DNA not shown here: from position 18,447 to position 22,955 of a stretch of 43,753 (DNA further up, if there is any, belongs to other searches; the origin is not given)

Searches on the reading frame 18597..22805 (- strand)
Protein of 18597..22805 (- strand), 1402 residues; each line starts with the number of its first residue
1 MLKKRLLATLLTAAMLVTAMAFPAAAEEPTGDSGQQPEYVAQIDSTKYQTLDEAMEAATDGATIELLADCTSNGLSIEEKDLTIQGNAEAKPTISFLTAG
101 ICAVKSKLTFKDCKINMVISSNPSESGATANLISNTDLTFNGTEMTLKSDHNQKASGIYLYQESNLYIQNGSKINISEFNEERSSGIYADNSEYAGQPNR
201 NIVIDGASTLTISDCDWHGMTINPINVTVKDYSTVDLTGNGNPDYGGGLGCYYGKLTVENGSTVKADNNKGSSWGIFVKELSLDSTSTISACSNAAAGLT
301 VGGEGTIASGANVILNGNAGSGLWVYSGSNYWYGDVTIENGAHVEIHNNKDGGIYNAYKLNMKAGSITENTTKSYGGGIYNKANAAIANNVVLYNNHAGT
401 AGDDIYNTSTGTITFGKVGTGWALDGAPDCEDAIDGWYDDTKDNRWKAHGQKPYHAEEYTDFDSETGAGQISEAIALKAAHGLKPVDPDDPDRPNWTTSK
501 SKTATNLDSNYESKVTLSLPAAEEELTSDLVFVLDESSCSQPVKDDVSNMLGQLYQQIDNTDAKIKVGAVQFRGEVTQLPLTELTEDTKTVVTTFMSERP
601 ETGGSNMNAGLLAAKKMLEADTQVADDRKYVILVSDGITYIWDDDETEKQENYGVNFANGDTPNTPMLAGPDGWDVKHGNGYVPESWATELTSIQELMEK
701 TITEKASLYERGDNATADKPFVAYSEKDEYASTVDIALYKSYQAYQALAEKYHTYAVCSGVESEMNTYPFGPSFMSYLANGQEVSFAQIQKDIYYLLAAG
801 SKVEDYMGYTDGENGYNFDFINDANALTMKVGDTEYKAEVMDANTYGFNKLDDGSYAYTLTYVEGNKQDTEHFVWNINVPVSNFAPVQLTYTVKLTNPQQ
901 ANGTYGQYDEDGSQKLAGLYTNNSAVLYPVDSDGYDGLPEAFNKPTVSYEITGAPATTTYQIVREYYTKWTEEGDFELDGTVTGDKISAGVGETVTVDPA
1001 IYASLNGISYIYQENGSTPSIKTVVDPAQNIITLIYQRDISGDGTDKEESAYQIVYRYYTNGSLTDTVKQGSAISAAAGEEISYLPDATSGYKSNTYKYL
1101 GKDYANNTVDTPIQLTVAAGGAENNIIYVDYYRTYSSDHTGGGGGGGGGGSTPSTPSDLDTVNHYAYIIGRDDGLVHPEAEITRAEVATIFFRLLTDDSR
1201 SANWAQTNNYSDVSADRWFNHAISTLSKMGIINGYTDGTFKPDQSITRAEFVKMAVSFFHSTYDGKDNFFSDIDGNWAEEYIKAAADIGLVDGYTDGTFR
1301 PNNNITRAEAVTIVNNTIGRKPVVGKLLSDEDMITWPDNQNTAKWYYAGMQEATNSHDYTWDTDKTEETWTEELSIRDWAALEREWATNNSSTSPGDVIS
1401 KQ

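Call 6: search_protein_families(library=pfam, proteins=[window:18597-22805:-], max_evalue=0.01)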
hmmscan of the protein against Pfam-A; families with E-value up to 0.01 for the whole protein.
window:18597-22805:- (1402 aa): 3 families
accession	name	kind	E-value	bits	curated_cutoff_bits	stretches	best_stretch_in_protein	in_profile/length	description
PF00395.25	SLH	-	2.2e-32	111.2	20.8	2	1270-1310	2-43/44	S-layer homology domain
PF00092.34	VWA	-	4.6e-08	33.9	23.8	1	529-639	1-115/174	von Willebrand factor type A domain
PF13519.12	VWA_2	-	4e-07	31.1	27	1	530-637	1-106/107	von Willebrand factor type A domain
